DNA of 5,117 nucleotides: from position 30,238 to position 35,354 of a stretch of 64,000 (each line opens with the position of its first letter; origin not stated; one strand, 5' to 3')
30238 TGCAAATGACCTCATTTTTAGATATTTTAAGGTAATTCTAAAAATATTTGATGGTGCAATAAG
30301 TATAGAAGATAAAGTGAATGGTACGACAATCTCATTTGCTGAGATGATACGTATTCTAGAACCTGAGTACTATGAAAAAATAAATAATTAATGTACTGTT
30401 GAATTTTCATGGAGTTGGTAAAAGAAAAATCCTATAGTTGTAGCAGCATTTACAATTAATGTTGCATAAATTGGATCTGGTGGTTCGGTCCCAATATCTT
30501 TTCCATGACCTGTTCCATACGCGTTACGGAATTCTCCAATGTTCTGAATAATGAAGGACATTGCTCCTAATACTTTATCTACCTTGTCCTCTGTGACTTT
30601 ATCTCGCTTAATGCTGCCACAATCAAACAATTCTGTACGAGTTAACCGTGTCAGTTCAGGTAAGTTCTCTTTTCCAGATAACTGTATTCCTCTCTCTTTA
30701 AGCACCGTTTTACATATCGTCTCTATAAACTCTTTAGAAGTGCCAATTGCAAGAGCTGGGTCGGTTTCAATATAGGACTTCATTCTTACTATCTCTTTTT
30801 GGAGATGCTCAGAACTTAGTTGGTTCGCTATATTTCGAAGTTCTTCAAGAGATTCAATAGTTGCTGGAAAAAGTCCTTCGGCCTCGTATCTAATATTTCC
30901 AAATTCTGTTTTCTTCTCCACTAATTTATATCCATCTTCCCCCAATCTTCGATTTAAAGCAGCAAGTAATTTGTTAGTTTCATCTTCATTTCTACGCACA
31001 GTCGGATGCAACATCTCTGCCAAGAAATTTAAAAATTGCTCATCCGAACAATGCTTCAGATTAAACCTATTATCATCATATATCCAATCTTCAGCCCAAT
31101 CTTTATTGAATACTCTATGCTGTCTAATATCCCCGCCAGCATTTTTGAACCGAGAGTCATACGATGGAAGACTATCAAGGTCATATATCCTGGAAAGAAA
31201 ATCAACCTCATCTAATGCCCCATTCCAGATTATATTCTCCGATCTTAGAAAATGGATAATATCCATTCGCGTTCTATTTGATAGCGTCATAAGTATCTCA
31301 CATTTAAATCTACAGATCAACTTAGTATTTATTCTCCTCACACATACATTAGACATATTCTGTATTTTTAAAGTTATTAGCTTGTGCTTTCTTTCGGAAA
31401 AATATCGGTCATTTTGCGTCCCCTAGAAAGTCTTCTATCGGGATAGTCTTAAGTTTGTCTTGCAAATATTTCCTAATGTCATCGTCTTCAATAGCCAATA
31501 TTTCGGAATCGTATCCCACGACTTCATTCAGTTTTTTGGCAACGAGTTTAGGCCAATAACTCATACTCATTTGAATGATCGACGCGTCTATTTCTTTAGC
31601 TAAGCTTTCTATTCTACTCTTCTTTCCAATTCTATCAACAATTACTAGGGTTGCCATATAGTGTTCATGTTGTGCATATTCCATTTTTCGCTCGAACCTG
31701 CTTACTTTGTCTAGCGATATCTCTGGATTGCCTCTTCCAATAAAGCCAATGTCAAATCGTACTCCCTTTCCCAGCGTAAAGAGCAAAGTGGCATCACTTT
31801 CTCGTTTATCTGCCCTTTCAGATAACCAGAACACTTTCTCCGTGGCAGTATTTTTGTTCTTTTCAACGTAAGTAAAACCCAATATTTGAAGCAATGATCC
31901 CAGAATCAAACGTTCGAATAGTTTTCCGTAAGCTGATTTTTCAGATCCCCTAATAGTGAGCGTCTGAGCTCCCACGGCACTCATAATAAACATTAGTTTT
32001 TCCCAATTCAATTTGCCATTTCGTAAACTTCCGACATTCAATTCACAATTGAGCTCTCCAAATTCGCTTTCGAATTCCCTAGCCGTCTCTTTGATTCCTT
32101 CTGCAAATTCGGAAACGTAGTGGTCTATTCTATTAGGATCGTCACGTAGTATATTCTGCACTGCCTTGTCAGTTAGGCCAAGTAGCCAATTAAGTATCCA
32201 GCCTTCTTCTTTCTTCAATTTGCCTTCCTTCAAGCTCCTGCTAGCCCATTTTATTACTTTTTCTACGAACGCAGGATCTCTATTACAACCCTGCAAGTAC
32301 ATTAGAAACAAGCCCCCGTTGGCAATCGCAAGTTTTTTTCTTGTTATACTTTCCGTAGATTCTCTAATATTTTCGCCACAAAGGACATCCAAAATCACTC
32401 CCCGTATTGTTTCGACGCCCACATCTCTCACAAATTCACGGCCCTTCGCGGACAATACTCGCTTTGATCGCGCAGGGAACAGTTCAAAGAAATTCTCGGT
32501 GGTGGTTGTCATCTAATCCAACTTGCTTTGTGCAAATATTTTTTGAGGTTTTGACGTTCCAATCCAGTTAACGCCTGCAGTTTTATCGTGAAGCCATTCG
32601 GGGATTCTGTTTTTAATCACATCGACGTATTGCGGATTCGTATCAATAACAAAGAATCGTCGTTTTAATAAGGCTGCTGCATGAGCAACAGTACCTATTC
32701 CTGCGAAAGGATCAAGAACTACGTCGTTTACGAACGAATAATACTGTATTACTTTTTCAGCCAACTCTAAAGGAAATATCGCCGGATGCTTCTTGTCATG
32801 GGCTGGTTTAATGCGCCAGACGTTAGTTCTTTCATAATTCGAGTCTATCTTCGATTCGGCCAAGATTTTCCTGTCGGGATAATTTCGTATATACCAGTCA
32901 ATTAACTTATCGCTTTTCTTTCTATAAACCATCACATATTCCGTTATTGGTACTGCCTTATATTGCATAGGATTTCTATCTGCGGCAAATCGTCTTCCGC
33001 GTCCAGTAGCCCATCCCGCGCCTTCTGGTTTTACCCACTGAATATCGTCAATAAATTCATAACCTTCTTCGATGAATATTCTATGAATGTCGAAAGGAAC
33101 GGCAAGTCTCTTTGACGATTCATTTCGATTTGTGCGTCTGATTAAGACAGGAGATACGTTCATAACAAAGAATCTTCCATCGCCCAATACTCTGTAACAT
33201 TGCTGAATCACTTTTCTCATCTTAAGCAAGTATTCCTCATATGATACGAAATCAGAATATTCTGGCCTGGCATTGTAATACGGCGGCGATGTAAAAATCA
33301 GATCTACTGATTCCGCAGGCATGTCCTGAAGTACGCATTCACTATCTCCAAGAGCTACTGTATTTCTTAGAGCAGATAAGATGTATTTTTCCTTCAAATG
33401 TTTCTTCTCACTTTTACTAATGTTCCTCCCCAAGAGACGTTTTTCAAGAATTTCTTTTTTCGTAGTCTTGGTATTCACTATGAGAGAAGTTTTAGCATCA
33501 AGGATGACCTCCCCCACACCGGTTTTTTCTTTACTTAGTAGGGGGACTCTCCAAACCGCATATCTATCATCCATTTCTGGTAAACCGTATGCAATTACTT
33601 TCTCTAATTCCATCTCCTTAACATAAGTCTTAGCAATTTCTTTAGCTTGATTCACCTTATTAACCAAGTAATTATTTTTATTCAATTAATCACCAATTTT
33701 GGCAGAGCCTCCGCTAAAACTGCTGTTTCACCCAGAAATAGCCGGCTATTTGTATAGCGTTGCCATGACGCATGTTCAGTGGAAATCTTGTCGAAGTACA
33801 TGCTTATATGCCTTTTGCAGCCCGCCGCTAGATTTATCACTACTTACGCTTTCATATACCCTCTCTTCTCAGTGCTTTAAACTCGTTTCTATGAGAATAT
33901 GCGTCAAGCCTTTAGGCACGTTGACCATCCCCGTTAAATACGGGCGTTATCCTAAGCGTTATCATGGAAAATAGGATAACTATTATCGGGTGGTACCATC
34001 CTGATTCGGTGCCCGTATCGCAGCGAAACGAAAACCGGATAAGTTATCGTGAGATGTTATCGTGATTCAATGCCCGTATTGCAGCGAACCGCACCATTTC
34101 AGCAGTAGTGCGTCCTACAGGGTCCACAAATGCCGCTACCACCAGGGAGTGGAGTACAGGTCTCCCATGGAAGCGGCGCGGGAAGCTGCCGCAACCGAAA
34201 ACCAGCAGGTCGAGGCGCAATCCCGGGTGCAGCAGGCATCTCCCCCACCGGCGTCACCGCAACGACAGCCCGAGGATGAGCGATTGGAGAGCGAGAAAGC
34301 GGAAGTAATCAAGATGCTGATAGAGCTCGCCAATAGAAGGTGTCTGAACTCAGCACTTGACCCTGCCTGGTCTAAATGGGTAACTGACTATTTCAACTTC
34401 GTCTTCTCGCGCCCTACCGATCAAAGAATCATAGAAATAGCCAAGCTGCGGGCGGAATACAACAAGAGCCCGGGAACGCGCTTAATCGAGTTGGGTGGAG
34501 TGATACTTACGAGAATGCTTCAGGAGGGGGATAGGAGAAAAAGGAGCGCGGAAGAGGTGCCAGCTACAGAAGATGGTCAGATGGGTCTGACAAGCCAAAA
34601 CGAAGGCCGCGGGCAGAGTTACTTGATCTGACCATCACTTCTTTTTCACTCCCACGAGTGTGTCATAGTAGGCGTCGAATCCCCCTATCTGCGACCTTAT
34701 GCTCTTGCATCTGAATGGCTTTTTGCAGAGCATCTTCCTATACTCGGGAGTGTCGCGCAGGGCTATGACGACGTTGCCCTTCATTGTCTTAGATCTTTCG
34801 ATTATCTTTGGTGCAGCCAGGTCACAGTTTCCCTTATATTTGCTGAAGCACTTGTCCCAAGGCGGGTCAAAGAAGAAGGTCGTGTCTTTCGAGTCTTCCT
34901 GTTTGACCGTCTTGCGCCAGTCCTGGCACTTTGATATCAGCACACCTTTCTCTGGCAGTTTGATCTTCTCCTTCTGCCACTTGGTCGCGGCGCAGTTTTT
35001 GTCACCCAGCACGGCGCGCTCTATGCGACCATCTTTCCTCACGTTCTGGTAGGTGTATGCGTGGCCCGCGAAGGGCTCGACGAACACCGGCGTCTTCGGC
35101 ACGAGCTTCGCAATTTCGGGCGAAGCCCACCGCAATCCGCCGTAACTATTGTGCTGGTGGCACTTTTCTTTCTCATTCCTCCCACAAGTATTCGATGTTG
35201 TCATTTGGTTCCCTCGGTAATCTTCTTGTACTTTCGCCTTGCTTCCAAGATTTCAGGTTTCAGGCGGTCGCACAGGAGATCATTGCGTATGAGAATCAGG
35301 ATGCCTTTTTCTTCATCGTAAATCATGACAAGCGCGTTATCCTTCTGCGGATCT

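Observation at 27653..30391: Uncharacterised two-gene module (646-aa nuclease plus 248-aa partner) in a defence cargo block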

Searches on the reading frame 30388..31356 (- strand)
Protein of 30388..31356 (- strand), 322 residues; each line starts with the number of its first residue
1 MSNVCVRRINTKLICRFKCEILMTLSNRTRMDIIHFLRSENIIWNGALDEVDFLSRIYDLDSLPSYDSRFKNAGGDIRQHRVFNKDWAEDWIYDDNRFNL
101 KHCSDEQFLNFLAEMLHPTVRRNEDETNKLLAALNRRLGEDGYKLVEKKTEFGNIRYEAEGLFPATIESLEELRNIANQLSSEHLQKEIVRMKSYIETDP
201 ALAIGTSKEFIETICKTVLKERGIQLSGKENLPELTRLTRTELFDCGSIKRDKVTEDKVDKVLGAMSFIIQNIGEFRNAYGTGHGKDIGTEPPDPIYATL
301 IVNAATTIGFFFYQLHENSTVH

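Call 9: search_protein_families(library=pfam, proteins=[window:30388-31356:-], max_evalue=0.01)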
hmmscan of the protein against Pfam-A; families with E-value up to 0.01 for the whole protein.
window:30388-31356:- (322 aa): 2 families
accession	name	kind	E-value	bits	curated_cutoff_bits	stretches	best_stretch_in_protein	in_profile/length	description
PF18860.6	AbiJ_NTD3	-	5.5e-47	159.7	32.5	1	25-190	2-166/167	AbiJ N-terminal domain 3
PF14355.11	Abi_C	-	8.8e-14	51.8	24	1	234-311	2-80/83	Abortive infection C-terminus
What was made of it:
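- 30388..31356 (-): AbiJ-like gene (context), convergent with B and overlapping it by 4 nt. AbiJ_NTD3 at E 5.5e-47 and Abi_C at E 8.8e-14 (call 9).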

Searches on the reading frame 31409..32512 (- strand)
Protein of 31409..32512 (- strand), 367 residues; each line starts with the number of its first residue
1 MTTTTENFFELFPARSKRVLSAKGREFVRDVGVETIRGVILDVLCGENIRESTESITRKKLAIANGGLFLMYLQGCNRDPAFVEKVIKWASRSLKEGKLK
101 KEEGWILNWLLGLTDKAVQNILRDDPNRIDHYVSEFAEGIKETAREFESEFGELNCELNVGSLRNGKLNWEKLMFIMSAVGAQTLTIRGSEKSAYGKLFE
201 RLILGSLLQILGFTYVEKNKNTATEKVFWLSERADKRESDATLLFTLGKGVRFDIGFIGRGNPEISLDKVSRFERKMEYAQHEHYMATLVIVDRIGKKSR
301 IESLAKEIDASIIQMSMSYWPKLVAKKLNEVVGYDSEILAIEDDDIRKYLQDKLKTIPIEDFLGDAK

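Call 9: search_protein_families(library=pfam, proteins=[window:31409-32512:-], max_evalue=0.01)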
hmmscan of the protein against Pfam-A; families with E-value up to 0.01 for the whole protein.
window:31409-32512:- (367 aa): 1 family
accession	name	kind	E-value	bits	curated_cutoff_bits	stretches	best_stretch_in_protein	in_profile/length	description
PF09516.16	RE_CfrBI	-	9.3e-23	81.3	25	1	34-272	2-242/257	CfrBI restriction endonuclease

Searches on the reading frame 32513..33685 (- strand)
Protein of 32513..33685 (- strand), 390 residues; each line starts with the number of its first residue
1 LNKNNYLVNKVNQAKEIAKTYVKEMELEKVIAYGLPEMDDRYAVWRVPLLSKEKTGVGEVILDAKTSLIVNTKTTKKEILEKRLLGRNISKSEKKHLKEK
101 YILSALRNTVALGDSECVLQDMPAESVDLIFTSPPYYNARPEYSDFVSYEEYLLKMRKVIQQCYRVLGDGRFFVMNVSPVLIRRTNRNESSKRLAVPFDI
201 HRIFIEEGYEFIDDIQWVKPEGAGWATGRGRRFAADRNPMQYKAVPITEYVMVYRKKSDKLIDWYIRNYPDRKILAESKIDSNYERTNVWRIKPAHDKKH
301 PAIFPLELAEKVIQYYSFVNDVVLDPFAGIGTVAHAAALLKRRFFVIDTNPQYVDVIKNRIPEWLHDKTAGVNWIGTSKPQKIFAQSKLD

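Call 9: search_protein_families(library=pfam, proteins=[window:32513-33685:-], max_evalue=0.01)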
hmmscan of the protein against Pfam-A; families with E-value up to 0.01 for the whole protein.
window:32513-33685:- (390 aa): 2 families
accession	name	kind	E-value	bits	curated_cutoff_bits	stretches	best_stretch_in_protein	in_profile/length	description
PF01555.25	N6_N4_Mtase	-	1.2e-43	150.1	26.7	1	127-358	1-220/221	DNA methylase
PF02475.24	TRM5-TYW2_MTfase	-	0.0065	16.9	28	0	317-361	34-80/164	TRM5/TYW2 methyltransferase domain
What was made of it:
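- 31409..33685 (-): Type II R-M pair (context): CfrBI-like endonuclease 31409-32512 and N4/N6 methyltransferase 32513-33685. The two genes abut each other, so this methyltransferase is already paired (call 9).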

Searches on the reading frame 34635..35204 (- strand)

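Call 52: search_protein_families(library=pfam, proteins=[window:34635-35204:-], max_evalue=0.01)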
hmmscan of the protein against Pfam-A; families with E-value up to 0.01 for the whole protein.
window:34635-35204:- (189 aa): 2 families
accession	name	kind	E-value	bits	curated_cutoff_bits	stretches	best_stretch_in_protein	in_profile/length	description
PF02086.21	MethyltransfD12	-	5.2e-05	23.5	22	0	27-71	8-52/253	D12 class N6 adenine-specific DNA methyltransferase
PF13120.11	DUF3974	-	0.0031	18.1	25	1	29-82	45-98/126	Domain of unknown function (DUF3974)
